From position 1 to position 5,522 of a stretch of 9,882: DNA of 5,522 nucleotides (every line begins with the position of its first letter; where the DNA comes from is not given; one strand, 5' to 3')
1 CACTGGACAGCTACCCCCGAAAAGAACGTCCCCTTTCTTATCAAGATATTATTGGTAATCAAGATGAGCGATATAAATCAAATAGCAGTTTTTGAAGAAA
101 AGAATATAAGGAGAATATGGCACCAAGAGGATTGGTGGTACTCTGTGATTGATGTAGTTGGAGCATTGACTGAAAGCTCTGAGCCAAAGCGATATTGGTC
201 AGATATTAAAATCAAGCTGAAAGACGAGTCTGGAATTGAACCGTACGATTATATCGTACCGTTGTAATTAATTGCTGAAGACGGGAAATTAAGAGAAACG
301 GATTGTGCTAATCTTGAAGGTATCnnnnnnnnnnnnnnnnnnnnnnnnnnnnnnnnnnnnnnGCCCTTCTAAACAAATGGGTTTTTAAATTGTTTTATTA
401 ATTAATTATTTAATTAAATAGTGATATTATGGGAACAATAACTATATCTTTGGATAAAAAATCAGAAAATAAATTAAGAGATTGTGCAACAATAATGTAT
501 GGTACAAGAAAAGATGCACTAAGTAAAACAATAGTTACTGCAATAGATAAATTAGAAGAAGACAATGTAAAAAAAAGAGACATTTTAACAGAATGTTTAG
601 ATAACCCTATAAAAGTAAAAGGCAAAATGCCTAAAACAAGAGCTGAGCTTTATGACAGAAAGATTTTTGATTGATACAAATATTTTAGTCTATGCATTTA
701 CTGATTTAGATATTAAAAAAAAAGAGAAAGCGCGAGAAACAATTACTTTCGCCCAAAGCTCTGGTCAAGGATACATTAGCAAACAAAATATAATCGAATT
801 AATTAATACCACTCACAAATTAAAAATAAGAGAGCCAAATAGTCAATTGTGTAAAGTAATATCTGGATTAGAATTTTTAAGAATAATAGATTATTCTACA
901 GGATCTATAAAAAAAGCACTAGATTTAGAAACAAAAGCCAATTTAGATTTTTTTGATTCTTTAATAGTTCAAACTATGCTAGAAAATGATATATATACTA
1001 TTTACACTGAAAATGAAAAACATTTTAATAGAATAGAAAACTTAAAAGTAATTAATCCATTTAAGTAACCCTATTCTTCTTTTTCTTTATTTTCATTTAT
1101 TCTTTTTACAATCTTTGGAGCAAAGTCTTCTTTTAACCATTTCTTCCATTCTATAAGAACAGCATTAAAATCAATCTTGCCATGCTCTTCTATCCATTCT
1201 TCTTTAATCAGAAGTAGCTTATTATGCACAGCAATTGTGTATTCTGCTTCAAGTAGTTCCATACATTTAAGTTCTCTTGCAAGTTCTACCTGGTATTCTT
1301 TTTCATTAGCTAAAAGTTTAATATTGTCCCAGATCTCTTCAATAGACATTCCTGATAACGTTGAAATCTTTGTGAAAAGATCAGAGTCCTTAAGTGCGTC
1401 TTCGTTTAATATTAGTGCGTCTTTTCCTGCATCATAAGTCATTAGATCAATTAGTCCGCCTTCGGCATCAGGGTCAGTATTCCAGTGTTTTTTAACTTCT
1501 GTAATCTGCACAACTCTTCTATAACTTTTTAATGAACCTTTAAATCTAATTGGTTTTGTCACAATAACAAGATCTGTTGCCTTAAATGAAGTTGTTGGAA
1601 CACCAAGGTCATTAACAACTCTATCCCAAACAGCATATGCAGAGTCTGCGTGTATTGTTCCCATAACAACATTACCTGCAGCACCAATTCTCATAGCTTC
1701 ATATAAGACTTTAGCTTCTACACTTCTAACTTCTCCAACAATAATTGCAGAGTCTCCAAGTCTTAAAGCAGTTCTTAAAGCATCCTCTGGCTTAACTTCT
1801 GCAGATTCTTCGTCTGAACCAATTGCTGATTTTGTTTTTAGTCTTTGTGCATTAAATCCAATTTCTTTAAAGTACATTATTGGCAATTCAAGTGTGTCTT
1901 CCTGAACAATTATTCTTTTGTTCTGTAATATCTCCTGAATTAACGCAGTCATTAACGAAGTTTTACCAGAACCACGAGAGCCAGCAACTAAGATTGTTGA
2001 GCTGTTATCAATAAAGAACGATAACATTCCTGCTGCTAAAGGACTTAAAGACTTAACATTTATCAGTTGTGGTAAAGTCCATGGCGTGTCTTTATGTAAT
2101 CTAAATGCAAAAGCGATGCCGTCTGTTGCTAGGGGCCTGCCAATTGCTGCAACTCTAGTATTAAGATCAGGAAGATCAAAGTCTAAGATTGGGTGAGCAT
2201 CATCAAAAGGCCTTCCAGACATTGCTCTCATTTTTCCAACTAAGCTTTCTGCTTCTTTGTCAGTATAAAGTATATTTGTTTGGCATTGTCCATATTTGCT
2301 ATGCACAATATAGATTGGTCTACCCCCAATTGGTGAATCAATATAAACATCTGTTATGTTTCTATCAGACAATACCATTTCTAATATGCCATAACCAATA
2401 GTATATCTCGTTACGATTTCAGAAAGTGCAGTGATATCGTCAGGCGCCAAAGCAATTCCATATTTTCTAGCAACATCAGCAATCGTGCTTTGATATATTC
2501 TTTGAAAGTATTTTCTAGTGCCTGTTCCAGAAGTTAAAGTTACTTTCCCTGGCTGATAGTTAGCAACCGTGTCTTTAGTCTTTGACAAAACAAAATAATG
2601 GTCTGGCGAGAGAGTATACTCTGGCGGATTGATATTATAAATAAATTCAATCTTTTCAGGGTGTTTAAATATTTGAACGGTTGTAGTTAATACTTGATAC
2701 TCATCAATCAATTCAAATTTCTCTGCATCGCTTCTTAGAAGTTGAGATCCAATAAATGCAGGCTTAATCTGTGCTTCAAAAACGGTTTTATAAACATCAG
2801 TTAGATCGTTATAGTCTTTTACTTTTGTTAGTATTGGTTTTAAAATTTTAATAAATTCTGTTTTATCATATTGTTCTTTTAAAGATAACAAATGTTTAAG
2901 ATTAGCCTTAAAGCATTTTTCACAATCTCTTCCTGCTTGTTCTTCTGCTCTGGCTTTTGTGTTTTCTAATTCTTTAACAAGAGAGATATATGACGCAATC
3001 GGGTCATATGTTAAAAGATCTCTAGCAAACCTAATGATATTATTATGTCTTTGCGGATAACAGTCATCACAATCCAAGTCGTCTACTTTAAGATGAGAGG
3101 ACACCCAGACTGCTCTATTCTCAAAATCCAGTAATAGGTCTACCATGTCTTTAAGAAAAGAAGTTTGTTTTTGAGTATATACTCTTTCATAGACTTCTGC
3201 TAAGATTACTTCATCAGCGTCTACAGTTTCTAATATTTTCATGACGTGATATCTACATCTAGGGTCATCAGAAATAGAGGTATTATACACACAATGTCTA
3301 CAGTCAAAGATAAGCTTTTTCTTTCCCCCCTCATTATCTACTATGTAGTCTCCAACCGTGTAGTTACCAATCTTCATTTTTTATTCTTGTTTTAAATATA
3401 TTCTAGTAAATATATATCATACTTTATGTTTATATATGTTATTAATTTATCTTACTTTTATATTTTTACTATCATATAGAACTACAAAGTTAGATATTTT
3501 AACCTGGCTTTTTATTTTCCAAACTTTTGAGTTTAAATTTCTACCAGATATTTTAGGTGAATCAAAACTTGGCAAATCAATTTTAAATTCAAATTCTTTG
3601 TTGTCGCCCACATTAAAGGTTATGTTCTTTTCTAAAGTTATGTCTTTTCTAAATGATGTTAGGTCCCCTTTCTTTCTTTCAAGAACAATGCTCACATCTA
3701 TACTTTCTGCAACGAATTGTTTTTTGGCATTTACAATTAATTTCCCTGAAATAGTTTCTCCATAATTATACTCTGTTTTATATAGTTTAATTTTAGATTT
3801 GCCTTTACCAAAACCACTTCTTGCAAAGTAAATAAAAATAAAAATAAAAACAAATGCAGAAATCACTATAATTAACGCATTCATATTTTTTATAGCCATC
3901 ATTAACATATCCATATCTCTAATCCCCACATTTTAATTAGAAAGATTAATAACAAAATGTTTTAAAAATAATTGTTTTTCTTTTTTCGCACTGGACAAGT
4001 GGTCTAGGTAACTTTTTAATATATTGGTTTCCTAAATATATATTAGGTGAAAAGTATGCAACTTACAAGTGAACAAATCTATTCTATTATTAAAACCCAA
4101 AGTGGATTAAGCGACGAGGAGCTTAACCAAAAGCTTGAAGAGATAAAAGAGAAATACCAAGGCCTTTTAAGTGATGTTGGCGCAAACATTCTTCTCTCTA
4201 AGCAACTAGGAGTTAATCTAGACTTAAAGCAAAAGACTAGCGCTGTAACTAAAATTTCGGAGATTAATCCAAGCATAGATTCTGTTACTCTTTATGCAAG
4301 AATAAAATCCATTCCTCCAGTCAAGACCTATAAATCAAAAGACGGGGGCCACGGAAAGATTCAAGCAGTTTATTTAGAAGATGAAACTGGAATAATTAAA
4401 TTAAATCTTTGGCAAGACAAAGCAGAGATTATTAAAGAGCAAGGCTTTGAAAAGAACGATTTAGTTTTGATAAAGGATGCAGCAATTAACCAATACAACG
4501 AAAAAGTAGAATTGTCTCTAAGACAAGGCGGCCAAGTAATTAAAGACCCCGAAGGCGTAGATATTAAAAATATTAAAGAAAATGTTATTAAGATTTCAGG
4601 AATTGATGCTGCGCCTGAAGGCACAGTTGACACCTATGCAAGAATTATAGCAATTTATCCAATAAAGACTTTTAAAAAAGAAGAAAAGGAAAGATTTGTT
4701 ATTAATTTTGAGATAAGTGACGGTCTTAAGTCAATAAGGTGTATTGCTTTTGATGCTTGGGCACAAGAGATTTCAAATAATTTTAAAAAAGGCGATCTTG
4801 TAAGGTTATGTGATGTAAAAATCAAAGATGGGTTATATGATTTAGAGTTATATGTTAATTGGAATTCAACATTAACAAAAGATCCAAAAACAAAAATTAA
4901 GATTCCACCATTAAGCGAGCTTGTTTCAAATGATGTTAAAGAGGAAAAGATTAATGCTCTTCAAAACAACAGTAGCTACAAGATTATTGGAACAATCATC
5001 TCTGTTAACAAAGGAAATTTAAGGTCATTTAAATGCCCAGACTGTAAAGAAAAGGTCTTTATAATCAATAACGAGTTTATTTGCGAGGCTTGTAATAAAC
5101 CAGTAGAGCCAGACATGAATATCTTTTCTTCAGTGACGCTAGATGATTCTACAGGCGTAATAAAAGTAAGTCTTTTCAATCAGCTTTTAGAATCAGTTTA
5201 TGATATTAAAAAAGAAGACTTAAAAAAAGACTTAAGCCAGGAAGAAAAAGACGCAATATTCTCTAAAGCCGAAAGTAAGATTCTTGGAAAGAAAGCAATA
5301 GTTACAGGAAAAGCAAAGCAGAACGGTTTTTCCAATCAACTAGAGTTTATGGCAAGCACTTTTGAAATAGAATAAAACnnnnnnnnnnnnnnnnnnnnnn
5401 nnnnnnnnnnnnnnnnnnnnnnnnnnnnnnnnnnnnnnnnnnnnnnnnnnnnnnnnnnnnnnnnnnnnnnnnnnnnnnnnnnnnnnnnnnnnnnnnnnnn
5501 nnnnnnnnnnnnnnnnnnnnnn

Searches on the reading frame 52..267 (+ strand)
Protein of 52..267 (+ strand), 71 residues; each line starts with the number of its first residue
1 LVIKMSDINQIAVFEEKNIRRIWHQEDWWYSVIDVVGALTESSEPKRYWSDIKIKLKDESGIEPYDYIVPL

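Call 3: search_protein_families(library=pfam, proteins=[window:52-267:+], max_evalue=1)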
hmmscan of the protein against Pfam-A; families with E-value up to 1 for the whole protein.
window:52-267:+ (71 aa): 0 families

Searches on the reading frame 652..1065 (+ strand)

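Call 3: search_protein_families(library=pfam, proteins=[window:652-1065:+], max_evalue=1)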
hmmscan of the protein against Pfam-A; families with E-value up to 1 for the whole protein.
window:652-1065:+ (138 aa): 4 families
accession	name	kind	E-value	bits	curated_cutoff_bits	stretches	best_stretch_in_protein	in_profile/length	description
PF01850.27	PIN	-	3.3e-12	47.5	23.6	1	6-129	2-118/120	PIN domain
PF25189.1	Tad8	-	0.022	15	27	1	100-137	25-62/76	Type II Thoeris inhibitor Tad8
PF13470.12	PIN_3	-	0.024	15.9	27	1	4-122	1-114/115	PIN domain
PF12164.13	SporV_AA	-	0.096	13.4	25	0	112-135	22-45/90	Stage V sporulation protein AA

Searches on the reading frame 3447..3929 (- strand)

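Call 3: search_protein_families(library=pfam, proteins=[window:3447-3929:-], max_evalue=1)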
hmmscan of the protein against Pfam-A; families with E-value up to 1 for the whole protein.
window:3447-3929:- (160 aa): 2 families
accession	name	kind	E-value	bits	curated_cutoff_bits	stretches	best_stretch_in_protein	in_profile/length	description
PF07070.16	Spo0M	-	0.0012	18.9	23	1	36-159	6-134/213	SpoOM protein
PF25184.1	YxzE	-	0.01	17.3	40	1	16-47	1-32/65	YxzE-like putative bacteriocin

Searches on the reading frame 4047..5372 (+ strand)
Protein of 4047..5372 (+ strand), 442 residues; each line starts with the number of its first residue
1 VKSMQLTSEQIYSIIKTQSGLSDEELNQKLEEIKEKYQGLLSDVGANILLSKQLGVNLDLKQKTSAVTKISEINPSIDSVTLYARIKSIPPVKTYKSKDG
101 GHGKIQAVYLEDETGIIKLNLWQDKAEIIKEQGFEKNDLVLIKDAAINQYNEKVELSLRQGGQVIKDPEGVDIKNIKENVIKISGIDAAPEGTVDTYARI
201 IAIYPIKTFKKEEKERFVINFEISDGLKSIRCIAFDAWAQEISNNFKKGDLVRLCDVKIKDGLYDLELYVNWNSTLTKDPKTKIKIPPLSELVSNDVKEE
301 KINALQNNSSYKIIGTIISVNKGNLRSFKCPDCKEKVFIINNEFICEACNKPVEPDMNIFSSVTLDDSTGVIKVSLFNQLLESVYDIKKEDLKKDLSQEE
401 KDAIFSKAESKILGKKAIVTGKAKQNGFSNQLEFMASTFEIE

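Call 3: search_protein_families(library=pfam, proteins=[window:4047-5372:+], max_evalue=1)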
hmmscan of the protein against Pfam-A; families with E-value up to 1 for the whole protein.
window:4047-5372:+ (442 aa): 15 families
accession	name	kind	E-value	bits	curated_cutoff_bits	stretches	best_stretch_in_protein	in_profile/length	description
PF01336.31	tRNA_anti-codon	-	3e-14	53.1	27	3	80-157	1-68/75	OB-fold nucleic acid binding domain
PF08646.16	Rep_fac-A_C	-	2e-13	50.8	28.5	1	312-437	3-130/146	Replication factor-A C terminal domain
PF16686.11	POT1PC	-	7.6e-05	23.1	27.2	1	116-176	78-136/155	ssDNA-binding domain of telomere protection protein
PF17244.8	CDC24_OB3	-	0.00059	20.1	25.4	1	79-130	8-55/216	Cell division control protein 24, OB domain 3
PF21473.3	Ssb-like_OB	-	0.0071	17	24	1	78-164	6-95/97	Single-stranded DNA binding protein Ssb-like, OB fold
PF25164.1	CoiA_N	-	0.027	14.4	26.3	1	326-339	16-29/50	Competence protein CoiA, N-terminal domain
PF18912.6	DZR_2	-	0.04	14.2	27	1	330-355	24-48/56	Double zinc ribbon domain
PF08271.17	Zn_Ribbon_TF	-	0.071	13.1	29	1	328-360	1-35/43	TFIIB zinc-binding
PF13742.12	tRNA_anti_2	-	0.076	13.7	27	0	216-253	36-73/95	OB-fold nucleic acid binding domain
PF00436.31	SSB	-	0.091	13.3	26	0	229-253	49-73/104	Single-strand binding protein family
PF09870.14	DUF2097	-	0.15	12.8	25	0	151-183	40-72/84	Uncharacterized protein conserved in archaea (DUF2097)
PF07191.17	Zn_ribbon_6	-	0.17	12.3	25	1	329-353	2-26/67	Double zinc ribbon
PF10764.14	Gin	-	0.47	10.9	27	0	330-351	4-25/45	Inhibitor of sigma-G Gin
PF18439.7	zf_UBZ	-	0.59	10.3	25.6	0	343-356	2-15/32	Ubiquitin-Binding Zinc Finger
PF23547.1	Zn_ribbon_FGT1_1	-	0.69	10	27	0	317-334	11-27/35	FORGETTER1 first zinc ribbon domain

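Call 6: search_protein_families(library=ncbifam, proteins=[window:4047-5372:+], max_evalue=1)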
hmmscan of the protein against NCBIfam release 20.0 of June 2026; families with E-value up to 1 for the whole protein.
window:4047-5372:+ (442 aa): 15 families
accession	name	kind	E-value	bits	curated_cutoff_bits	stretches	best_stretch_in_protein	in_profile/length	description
NF006255.0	PRK08402.1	equivalog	3e-42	144.8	442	2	6-176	4-171/355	replication factor A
NF009034.0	PRK12366.1-5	equivalog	4.3e-39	134.4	789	2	17-276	10-264/642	replication factor A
NF009032.0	PRK12366.1-3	equivalog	3.9e-36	124.5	773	2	20-157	13-149/651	replication factor A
NF009030.0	PRK12366.1-1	equivalog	7.7e-35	120.5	1147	2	17-226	16-230/796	replication factor A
NF009031.0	PRK12366.1-2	equivalog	4.7e-27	94.7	767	2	19-273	21-265/647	replication factor A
NF012035.0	PRK15491.1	equivalog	2.1e-26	93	362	1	16-256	10-241/374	replication factor A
NF005554.0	PRK07218.1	equivalog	2e-22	79.8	447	1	60-434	51-400/423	Single-stranded DNA binding protein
NF005551.0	PRK07211.1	equivalog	3.3e-19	69.5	575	1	65-278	159-364/485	single-stranded DNA binding protein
NF011288.0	PRK14699.1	equivalog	1.9e-18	66.6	544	1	13-281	6-268/484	replication factor A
TIGR00617.1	rpa1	subfamily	1.5e-12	46.9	334.2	3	296-431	443-580/608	replication factor-a protein 1 (rpa1)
NF005050.0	PRK06461.1-4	equivalog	7.4e-10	39.1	176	1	65-178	3-112/151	single-stranded DNA-binding protein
NF005049.0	PRK06461.1-3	equivalog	2.4e-09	37.6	188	1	66-173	3-105/144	single-stranded DNA-binding protein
NF005051.0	PRK06461.1-5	equivalog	3.7e-07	30.3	235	1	68-157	3-86/146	single-stranded DNA-binding protein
NF005048.0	PRK06461.1-1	equivalog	7.3e-05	23.2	230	1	69-156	4-85/148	single-stranded DNA-binding protein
NF041909.1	HVO_2753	equivalog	0.093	12.6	80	1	311-339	10-38/59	HVO_2753 family zinc finger protein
